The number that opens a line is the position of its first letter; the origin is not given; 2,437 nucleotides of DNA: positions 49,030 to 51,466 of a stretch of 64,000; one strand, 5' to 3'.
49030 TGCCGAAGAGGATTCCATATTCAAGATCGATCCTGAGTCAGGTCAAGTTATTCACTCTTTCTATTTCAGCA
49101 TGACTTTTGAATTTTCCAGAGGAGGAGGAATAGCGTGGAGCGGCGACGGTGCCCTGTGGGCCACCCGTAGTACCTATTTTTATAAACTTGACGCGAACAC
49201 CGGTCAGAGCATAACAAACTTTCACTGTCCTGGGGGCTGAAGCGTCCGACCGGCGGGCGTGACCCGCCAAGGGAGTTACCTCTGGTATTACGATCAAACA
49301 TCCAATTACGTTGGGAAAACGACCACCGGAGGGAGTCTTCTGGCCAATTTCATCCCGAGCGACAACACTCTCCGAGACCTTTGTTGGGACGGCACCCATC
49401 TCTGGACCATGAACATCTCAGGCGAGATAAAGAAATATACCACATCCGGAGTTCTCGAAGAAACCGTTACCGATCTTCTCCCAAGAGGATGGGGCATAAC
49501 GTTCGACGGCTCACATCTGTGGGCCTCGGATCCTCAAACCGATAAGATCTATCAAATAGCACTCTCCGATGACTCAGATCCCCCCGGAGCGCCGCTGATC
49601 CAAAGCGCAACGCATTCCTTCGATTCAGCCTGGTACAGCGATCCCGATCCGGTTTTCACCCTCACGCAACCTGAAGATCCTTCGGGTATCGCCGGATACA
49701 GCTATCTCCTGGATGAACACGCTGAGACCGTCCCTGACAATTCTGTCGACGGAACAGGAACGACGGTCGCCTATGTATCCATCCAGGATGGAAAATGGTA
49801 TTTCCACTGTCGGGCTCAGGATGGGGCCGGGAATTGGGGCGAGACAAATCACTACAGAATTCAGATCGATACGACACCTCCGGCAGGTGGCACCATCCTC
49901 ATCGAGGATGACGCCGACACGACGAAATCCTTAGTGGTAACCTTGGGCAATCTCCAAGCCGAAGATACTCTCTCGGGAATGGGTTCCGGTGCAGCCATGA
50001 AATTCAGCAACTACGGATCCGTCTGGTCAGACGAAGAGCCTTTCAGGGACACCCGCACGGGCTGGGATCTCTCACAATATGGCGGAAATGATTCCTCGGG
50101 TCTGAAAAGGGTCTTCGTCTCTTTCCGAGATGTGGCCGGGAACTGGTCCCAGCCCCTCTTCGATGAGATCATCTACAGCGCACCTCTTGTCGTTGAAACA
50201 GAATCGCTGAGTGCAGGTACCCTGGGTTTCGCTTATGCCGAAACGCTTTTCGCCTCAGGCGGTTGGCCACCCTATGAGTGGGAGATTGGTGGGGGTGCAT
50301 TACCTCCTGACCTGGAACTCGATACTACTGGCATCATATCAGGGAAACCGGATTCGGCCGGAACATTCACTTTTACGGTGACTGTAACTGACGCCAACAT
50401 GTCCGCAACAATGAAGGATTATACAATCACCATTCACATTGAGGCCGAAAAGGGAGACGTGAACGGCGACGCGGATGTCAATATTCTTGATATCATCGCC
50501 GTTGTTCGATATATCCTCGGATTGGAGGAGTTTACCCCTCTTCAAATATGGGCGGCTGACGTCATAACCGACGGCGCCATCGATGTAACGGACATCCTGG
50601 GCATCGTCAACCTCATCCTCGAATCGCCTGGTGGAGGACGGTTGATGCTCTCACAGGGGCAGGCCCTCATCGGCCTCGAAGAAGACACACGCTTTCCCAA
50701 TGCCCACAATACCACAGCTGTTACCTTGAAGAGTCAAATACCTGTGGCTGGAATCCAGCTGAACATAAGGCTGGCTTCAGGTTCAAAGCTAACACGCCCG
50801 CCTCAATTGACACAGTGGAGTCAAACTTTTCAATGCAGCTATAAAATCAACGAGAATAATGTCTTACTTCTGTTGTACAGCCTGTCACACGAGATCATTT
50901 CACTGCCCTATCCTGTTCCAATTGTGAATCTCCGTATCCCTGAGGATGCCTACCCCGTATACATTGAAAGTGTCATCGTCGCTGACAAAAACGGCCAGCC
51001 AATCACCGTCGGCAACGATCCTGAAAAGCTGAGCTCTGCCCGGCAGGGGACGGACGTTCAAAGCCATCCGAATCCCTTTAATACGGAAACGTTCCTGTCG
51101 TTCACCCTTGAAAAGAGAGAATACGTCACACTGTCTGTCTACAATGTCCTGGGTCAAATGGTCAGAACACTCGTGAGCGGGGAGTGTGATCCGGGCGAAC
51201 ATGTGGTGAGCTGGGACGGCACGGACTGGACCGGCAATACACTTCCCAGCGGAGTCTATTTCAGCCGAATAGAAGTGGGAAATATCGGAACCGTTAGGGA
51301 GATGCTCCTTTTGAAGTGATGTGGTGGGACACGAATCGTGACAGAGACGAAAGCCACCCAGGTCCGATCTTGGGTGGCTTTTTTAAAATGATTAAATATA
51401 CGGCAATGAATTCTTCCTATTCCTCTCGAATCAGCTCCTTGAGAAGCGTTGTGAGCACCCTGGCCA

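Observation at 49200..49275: Second copy of the UGA + hairpin recoding signature (paralog 2)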

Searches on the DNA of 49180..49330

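Call 76: search_rna_families(source=window, start=49180, end=49330, threshold=evalue, max_evalue=10)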
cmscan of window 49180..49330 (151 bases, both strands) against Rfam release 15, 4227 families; matches with E-value up to 10: 1.
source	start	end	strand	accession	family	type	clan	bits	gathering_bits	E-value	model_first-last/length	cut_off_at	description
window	49211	49225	+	RF01792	eiav_FSE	Cis-reg; frameshift_element;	-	9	40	7.5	1-35/35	no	ribosomal frameshift site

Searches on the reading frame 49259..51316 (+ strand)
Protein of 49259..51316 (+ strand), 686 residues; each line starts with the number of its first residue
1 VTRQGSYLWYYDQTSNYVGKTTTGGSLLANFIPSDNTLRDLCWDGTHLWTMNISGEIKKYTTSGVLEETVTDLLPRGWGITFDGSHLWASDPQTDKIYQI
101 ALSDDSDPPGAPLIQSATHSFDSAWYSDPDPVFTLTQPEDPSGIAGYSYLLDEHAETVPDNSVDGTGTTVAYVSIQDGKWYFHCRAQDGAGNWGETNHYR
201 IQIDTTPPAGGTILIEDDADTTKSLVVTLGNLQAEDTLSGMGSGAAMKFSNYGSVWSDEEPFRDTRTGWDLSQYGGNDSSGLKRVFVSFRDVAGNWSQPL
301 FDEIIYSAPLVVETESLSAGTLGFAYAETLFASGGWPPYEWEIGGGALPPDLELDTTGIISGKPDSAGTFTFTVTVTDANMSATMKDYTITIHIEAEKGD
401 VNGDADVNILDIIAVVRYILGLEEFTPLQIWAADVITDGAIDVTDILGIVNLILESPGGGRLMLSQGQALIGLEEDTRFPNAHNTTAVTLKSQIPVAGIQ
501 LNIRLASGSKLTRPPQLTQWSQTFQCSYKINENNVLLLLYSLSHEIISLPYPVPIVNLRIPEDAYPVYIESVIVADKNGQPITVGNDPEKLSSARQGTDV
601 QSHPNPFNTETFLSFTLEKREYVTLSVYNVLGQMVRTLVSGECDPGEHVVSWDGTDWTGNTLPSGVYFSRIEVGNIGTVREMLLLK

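Call 58: list_cluster_members(proteins=[P0001, window:49259-51316:+, window:46319-48688:+, window:41996-43798:+])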
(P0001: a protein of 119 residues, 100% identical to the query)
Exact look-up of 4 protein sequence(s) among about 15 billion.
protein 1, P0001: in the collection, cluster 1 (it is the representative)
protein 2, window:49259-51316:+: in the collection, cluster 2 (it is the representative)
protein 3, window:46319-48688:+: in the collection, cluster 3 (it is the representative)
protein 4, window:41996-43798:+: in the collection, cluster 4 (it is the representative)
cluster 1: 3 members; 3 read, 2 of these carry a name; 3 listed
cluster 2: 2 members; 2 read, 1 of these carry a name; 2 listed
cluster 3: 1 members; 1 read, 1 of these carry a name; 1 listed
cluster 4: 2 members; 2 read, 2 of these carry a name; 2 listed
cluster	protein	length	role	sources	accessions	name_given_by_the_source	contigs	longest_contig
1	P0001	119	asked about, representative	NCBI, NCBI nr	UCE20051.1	MAG: hypothetical protein JSV84_06830 [Gemmatimonadota bacterium]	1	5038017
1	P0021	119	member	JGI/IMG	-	outer membrane protein assembly factor BamB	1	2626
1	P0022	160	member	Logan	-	-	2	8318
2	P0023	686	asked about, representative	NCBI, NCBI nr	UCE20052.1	MAG: putative Ig domain-containing protein [Gemmatimonadota bacterium]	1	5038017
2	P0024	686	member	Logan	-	-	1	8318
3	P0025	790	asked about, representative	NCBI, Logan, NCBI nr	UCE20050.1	MAG: T9SS type A sorting domain-containing protein [Gemmatimonadota bacterium]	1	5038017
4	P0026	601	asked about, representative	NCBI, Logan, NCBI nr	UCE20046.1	MAG: elongation factor 4 [Gemmatimonadota bacterium]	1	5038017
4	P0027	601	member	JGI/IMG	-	GTP-binding protein LepA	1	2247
